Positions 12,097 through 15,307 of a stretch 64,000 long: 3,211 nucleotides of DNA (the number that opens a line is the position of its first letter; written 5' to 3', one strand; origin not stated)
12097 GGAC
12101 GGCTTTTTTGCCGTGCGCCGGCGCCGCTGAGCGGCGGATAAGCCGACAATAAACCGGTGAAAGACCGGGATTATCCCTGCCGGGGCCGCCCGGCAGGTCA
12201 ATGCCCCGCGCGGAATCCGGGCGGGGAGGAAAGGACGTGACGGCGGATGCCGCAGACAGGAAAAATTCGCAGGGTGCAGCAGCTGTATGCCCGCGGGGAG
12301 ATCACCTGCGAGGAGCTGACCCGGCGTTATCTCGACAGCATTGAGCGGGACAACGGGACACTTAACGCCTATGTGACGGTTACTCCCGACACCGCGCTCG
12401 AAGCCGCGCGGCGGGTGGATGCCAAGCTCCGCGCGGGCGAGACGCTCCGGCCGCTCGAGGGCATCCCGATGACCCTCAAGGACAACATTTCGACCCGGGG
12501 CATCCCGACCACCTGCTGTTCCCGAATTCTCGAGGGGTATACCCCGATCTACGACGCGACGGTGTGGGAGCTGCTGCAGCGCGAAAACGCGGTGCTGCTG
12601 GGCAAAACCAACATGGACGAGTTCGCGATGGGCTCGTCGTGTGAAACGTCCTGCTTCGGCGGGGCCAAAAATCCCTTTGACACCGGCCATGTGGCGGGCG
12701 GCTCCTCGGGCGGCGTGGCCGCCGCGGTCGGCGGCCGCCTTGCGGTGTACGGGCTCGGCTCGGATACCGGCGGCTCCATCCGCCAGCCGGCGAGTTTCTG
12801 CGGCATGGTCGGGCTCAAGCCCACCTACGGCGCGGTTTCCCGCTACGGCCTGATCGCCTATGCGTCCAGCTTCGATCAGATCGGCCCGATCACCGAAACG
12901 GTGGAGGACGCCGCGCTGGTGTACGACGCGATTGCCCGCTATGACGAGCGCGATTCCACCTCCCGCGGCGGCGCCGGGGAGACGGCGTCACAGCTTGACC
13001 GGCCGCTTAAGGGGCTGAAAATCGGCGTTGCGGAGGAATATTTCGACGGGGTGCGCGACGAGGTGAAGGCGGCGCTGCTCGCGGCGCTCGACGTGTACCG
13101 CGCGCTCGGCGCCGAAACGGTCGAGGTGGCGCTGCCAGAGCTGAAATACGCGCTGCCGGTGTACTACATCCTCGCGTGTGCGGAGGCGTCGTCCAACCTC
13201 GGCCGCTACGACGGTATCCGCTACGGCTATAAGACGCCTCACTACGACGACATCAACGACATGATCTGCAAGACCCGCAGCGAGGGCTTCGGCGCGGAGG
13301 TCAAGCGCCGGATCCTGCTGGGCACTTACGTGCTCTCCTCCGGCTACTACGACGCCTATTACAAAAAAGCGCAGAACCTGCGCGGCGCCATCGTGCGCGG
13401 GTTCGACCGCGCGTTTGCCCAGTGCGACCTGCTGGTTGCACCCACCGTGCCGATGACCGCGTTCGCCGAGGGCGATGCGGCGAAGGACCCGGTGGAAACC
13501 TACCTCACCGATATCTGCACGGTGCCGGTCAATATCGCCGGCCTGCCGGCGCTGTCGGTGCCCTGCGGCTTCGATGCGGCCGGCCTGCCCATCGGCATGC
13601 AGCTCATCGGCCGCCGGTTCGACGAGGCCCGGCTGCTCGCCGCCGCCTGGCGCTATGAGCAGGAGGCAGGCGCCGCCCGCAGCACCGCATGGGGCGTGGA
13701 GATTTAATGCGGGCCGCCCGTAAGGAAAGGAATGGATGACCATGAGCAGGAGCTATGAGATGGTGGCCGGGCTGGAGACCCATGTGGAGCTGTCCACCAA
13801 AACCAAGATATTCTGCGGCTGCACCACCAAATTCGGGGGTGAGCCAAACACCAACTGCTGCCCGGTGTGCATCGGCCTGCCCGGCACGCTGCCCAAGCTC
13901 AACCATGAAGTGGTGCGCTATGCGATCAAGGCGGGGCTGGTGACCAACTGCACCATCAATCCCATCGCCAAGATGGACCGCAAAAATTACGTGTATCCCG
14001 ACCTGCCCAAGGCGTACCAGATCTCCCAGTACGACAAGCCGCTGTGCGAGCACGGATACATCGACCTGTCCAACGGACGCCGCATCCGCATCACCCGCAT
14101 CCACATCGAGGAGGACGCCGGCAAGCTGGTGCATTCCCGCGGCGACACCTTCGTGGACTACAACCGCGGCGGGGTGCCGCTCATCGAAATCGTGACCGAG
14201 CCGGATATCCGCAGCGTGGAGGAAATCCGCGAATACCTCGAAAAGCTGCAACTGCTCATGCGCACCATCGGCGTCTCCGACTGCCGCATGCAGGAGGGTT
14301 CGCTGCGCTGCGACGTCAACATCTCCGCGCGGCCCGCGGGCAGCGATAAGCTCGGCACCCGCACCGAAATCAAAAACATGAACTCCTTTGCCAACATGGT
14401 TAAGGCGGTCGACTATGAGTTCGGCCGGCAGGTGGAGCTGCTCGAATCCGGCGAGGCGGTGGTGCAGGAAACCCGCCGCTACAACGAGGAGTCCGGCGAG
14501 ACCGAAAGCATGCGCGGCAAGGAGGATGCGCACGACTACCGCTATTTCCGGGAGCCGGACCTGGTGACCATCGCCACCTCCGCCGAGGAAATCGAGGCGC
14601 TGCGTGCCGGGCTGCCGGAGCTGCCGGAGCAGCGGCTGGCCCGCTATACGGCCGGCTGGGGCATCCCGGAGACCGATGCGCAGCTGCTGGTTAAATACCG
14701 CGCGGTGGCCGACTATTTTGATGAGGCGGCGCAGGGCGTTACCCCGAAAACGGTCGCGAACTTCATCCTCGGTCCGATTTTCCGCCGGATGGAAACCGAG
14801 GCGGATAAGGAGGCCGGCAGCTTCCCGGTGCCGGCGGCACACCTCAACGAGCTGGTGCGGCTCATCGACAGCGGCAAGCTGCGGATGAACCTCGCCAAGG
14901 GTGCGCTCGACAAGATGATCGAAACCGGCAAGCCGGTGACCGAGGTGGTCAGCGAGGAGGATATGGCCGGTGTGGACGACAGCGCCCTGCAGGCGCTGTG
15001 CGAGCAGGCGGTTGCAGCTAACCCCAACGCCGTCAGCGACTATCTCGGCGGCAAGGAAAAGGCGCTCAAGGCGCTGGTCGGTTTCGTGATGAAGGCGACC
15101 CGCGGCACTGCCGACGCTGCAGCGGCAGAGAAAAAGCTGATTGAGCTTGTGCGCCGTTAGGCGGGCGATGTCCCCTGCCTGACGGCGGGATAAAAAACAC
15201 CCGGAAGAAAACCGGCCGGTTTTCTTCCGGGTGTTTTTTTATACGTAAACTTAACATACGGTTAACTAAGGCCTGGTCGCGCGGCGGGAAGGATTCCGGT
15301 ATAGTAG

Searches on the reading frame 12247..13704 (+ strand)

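Call 87: search_protein_families(library=pfam, proteins=[window:12247-13704:+], max_evalue=0.00001)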
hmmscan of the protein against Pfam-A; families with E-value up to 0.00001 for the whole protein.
window:12247-13704:+ (486 aa): 1 family
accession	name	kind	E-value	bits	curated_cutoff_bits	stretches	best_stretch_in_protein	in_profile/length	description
PF01425.27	Amidase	-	1e-152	509.7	27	1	23-464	1-445/445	Amidase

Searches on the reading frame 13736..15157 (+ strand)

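Call 87: search_protein_families(library=pfam, proteins=[window:13736-15157:+], max_evalue=0.00001)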
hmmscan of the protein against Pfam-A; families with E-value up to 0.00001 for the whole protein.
window:13736-15157:+ (474 aa): 2 families
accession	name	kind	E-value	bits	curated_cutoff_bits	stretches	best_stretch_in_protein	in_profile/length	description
PF02934.20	GatB_N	-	5.5e-118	393.6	23.4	1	10-286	2-276/277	GatB/GatE catalytic domain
PF02637.23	GatB_Yqey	-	9.1e-34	116.9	27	1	326-470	1-146/148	GatB domain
